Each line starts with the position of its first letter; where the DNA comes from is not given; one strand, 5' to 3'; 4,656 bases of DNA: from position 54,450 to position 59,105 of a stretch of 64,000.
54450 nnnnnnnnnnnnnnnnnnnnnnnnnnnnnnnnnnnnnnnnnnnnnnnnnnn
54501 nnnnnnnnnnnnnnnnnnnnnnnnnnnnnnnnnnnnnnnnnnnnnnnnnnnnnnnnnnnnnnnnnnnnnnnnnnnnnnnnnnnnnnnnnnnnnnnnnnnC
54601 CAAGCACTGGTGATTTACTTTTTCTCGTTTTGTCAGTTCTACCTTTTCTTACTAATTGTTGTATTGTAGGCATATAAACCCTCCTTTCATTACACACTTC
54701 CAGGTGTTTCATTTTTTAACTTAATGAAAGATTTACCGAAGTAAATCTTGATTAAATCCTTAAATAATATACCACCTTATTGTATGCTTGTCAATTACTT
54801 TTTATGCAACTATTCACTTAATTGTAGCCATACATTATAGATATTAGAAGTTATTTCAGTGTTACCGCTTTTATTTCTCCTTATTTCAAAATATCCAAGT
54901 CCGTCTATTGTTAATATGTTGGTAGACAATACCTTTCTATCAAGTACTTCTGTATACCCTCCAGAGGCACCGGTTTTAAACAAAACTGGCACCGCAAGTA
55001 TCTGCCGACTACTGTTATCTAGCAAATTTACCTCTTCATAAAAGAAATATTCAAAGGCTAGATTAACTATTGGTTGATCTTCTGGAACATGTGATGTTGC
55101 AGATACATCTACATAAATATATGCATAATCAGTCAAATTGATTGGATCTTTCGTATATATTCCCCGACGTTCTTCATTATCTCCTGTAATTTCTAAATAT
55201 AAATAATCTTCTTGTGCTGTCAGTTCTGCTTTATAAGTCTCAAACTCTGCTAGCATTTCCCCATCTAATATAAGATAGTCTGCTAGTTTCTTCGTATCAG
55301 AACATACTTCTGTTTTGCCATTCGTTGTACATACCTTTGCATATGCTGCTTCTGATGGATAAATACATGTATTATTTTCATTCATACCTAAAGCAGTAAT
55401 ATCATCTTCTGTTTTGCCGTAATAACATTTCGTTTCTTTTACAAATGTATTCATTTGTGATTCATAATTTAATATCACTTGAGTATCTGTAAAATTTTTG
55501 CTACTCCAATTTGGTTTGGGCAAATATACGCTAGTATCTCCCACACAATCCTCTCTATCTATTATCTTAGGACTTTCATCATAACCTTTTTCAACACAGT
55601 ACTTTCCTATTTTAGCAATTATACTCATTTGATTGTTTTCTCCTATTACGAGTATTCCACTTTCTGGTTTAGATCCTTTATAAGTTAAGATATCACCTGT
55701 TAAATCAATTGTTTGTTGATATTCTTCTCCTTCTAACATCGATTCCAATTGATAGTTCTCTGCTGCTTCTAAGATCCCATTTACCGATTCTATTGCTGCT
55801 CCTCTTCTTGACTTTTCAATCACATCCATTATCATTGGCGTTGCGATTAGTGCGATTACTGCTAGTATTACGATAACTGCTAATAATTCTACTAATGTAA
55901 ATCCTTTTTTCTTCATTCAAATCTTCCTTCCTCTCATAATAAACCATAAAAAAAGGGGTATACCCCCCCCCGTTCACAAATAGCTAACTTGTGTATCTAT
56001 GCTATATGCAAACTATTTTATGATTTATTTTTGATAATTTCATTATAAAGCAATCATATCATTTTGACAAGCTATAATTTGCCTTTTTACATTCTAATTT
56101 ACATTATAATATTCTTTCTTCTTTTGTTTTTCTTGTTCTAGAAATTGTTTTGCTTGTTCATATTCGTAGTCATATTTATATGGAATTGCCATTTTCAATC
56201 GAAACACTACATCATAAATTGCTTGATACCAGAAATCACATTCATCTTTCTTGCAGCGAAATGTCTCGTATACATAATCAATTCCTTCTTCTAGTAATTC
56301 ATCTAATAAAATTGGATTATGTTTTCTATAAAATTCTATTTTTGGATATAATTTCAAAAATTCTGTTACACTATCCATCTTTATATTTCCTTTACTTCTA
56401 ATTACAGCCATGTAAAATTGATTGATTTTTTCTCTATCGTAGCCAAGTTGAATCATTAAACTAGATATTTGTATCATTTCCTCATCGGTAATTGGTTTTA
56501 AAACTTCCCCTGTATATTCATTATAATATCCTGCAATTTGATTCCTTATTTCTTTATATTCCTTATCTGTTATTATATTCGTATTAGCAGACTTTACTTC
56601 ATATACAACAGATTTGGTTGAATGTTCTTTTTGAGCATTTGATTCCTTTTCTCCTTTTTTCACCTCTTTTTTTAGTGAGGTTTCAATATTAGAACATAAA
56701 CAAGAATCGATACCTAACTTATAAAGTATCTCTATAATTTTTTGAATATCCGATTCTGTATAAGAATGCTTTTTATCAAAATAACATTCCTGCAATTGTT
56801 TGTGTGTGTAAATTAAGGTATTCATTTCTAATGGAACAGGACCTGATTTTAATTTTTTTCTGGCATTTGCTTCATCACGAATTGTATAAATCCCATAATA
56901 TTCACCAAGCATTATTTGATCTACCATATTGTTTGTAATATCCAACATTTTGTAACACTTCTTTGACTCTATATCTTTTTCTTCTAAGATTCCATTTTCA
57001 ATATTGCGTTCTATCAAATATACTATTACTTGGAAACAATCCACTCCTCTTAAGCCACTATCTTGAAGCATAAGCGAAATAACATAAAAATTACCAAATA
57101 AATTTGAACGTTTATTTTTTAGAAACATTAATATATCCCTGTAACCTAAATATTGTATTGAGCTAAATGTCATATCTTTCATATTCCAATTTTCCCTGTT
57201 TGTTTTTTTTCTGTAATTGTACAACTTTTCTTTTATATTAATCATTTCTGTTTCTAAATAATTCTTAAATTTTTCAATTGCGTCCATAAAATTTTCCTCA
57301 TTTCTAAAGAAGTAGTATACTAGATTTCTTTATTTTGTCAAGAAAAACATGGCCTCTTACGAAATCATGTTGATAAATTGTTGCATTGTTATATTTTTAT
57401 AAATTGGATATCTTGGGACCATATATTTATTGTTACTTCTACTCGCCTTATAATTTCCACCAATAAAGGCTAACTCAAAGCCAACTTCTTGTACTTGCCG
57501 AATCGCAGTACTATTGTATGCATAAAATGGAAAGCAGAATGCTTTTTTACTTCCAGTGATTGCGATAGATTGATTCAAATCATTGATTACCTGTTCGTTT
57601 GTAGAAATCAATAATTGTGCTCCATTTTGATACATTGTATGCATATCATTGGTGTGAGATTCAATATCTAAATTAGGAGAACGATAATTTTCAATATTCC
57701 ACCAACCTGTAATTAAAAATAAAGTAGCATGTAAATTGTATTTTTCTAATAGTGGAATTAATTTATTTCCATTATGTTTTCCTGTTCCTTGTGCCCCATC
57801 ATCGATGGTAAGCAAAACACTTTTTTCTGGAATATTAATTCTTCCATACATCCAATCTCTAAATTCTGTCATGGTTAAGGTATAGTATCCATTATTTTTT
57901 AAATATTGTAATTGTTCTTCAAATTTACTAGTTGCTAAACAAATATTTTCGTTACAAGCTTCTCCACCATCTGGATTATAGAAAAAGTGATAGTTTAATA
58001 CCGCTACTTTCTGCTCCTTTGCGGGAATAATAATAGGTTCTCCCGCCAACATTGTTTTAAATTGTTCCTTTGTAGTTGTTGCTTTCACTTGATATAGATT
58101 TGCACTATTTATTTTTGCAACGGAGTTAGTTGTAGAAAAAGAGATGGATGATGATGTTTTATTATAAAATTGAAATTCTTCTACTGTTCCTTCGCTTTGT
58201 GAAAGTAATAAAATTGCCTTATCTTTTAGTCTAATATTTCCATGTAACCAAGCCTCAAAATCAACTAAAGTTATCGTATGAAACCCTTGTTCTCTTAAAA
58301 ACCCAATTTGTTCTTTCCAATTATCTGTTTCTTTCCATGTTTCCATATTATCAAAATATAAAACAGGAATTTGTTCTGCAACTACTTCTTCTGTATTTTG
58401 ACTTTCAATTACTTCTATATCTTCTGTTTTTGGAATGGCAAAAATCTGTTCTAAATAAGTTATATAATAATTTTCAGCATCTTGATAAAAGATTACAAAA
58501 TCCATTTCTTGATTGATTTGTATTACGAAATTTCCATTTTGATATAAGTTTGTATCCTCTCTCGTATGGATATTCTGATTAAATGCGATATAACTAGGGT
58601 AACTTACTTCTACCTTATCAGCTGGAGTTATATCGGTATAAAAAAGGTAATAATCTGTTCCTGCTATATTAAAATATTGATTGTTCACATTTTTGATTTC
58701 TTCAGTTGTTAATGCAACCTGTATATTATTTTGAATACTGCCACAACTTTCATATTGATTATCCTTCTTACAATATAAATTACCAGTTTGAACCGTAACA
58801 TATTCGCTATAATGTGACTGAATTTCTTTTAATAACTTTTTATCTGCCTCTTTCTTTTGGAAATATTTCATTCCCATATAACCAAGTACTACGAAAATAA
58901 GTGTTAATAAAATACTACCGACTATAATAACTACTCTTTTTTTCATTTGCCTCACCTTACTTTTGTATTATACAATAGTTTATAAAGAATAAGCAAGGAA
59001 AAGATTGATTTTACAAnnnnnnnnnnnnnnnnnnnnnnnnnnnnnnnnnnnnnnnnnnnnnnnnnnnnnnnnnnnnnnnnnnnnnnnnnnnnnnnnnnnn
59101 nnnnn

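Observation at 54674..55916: Solitary long type IV pilin-like gene inserted directly upstream of the rpsL-rpsG-fusA-tuf operon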

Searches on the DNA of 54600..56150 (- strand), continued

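Call 84: search_with_rna_model(model_id=R1, sources=[L148, L149, L150, L151, L152, L153, L154, L155, L156, L145, L146, L147, L136, L137, L138, L139, L141, L142, L143, L144, L002, L003, L006, L007, L106, L107, L109, L111, L112, L114, L117, L118, L122, L124, L126, L129, L132, L133, L025, L026, L027, L028, L032, L034, L035, L036, L037, L038, L044, L045, L047, L050, L052, L054, L063, L092, L097], max_evalue=0.01)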
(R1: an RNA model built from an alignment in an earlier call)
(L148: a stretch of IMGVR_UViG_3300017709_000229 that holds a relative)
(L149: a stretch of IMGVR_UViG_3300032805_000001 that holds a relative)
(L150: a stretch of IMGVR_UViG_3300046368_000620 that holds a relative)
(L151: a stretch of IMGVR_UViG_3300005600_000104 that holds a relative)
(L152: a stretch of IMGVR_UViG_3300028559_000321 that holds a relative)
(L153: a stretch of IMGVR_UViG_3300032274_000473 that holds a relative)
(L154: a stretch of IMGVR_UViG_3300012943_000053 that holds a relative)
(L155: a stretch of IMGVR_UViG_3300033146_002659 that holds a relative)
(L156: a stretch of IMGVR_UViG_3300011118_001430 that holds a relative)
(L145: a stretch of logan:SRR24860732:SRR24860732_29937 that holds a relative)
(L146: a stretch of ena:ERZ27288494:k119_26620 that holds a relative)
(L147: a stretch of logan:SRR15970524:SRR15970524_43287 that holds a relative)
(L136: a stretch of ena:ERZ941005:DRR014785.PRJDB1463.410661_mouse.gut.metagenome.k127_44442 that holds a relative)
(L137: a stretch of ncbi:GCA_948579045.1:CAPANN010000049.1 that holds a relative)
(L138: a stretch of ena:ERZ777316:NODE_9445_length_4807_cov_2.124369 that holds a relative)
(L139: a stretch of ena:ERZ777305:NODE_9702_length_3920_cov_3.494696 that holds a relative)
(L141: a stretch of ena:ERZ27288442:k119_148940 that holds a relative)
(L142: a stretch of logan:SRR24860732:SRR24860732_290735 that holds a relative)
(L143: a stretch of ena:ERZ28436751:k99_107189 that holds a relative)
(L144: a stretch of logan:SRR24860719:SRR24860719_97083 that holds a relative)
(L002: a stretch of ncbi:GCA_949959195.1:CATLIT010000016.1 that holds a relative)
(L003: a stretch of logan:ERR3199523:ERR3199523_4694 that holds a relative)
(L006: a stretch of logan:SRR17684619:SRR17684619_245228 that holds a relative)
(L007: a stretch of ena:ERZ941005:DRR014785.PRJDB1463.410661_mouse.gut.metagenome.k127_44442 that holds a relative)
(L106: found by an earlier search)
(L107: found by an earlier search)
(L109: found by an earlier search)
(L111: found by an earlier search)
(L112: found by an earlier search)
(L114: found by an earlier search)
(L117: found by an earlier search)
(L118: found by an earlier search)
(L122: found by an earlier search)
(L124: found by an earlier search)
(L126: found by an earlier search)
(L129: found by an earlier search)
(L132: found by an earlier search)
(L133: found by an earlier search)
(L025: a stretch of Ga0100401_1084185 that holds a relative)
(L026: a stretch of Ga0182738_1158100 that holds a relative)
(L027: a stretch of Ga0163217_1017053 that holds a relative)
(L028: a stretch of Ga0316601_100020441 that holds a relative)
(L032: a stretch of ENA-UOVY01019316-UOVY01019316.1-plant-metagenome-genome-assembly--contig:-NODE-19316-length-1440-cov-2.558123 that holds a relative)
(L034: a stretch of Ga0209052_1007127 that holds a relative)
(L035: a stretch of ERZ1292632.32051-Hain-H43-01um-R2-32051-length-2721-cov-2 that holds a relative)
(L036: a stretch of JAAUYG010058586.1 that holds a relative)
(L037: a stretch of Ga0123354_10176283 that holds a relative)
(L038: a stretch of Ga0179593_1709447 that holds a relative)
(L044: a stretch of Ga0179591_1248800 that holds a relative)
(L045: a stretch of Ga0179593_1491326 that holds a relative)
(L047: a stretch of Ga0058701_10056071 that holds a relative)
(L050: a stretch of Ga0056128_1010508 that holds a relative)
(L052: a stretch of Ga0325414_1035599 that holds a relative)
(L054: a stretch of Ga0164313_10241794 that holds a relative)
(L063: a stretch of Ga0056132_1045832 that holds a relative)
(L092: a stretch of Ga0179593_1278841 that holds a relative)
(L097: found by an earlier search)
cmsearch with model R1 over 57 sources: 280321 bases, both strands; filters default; matches with E-value up to 0.01: 4.
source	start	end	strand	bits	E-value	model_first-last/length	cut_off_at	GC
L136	1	111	+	79.9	2.4e-10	18-125/125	5'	0.34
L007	1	111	+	79.9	2.4e-10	18-125/125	5'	0.34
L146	1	68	+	45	0.00021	57-125/125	5'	0.4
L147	1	63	+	40.3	0.0013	62-125/125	5'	0.4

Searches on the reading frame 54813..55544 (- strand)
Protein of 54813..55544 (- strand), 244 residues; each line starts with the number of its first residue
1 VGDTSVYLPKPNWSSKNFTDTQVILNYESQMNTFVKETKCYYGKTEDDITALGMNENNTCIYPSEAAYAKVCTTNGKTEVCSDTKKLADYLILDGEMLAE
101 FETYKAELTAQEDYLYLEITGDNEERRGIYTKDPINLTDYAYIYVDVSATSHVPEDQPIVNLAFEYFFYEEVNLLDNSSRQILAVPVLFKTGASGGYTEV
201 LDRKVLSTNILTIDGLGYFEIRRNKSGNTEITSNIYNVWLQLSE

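Call 34: search_protein_representatives(protein=window:54813-55544:-)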
Query: 244 residues. Proteins with E-value up to 0.001 (for the whole library): 14; up to 1e-10: 14; up to 1e-30: 3. The best 14 are listed.
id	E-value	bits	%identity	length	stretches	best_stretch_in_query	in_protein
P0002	1.5e-107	374.8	71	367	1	1-244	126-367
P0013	2.2e-36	142.0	39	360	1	11-243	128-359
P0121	3.9e-32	128.1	38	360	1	8-244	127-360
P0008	5.5e-26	107.9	37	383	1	8-243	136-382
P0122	3.9e-23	98.6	32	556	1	10-243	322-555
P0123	8.4e-18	81.2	36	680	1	12-243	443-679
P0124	2.2e-17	79.8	32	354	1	11-243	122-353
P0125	6.9e-17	78.2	37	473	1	55-240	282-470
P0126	1.1e-15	74.3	32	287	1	10-242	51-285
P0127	4.3e-14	69.0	33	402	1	14-243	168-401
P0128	3.9e-13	65.9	32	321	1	10-244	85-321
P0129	6.7e-13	65.1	33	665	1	10-162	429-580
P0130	9.0e-13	64.7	31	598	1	9-243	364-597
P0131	6.5e-12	61.9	30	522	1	55-240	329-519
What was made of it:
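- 54813..55544 (-): C-terminal modules, aa 125-368: a cysteine-rich beta domain (136-205) and a CBM-like jelly roll (212-366). Only 14 cluster representatives exist among 1.84 billion proteins (call 34).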

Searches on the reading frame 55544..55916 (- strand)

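Call 83: find_related_loci(query=window:55544-55916:-, collection=viral_contigs, flank=5000)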
Query window:55544-55916:- (124 aa) in viral_contigs; peptide patterns used: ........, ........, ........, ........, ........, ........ (x = any residue, [..] = any of these).
33 stretches matched a pattern; 17 encode a relative of the query (tblastn E <= 1e-3); 17 distinct loci.
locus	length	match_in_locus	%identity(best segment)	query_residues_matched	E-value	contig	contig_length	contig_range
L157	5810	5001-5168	41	1-56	1e-8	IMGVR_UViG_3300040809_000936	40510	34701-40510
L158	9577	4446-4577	48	1-44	2e-8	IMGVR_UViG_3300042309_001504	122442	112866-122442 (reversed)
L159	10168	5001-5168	41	1-56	2e-8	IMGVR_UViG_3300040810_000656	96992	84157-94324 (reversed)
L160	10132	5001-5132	45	1-44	3e-8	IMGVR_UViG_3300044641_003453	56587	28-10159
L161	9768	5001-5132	45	1-44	3e-8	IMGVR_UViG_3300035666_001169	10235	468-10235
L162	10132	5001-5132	45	1-44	3e-8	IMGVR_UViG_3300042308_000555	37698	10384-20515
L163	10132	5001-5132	45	1-44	3e-8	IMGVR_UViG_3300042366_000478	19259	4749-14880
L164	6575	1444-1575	45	1-44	3e-8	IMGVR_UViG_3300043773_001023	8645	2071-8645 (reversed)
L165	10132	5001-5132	45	1-44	3e-8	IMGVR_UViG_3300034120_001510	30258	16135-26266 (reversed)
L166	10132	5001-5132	45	1-44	3e-8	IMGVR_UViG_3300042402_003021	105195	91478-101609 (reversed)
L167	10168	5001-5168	41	1-56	7e-8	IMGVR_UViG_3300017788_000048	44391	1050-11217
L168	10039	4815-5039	34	1-73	1e-6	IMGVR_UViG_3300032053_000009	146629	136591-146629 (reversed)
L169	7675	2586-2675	60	1-30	1e-6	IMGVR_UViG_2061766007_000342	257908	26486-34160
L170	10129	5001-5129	42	1-43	6e-6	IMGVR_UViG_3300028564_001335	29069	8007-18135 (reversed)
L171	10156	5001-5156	37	5-56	8e-6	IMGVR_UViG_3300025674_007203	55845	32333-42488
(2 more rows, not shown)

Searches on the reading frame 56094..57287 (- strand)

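Call 4: search_protein_families(library=pfam, proteins=[window:56094-57287:-], max_evalue=0.1)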
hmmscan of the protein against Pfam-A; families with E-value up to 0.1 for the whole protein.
window:56094-57287:- (397 aa): 3 families
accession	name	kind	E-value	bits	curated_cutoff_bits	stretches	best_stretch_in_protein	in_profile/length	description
PF24151.2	ArlX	-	0.0088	16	28.7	1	167-317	53-197/229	ArlX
PF14816.11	CANIN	-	0.04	13.5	25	1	153-206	249-301/370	Coiled-coil and Nse Interacting (CANIN) domain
PF03317.18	ELF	-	0.052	13.9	25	0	301-341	7-47/105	ELF protein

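Call 5: search_protein_families(library=ncbifam, proteins=[window:56094-57287:-], max_evalue=0.1)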
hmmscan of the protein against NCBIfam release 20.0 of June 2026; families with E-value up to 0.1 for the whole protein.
window:56094-57287:- (397 aa): 0 families

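Call 76: search_protein_families(library=phrogs, proteins=[window:56094-57287:-], max_evalue=0.001)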
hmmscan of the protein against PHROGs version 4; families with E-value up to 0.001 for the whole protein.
window:56094-57287:- (397 aa): 0 families

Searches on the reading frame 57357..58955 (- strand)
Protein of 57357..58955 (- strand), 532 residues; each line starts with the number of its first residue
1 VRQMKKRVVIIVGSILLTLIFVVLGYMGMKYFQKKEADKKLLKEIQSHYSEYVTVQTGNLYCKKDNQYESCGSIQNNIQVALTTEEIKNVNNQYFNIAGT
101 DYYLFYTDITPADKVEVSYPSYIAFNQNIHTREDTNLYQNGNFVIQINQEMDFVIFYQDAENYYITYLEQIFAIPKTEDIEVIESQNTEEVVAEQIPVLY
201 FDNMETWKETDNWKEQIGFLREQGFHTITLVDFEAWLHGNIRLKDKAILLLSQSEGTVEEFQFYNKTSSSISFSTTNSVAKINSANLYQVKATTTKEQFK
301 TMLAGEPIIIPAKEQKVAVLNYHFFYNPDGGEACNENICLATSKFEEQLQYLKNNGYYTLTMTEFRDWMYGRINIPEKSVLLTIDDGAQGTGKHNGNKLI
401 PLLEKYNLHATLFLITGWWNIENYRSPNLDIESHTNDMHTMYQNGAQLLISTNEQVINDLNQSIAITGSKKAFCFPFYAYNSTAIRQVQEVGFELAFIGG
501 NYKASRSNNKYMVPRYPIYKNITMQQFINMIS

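Call 4: search_protein_families(library=pfam, proteins=[window:57357-58955:-], max_evalue=0.1)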
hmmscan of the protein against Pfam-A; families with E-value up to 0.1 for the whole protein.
window:57357-58955:- (532 aa): 3 families
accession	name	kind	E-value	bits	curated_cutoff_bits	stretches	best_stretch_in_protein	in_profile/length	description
PF01522.26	Polysacc_deac_1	-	1.3e-12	48.2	23.1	1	376-495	5-123/124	Polysaccharide deacetylase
PF13800.11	Sigma_reg_N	-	0.0045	17.7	26.3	1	3-65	8-66/91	Sigma factor regulator N-terminal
PF08391.16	Ly49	-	0.087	13.8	31.5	0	8-59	6-56/119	Ly49-like protein, N-terminal region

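Call 5: search_protein_families(library=ncbifam, proteins=[window:57357-58955:-], max_evalue=0.1)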
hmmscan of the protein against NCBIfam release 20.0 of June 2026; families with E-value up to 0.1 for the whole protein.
window:57357-58955:- (532 aa): 5 families
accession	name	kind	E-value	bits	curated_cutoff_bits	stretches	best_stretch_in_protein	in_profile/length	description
TIGR03938.2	deacetyl_PgaB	equivalog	4.5e-22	78.1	321.9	2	316-423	2-105/621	poly-beta-1,6-N-acetyl-D-glucosamine N-deacetylase PgaB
NF011177.0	PRK14582.1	equivalog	5e-19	68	923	3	313-419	45-144/671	poly-beta-1,6-N-acetyl-D-glucosamine N-deacetylase PgaB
TIGR03933.1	PIA_icaB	equivalog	1.4e-14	54.2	248.35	1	337-518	32-229/245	intercellular adhesin biosynthesis polysaccharide N-deacetylase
NF011176.0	PRK14581.1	equivalog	6.9e-12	44.3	1091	1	315-421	47-146/673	poly-beta-1,6-N-acetyl-D-glucosamine N-deacetylase PgaB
TIGR02764.1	spore_ybaN_pdaB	equivalog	2.1e-06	27.6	237.4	1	377-494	5-122/191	polysaccharide deacetylase family sporulation protein PdaB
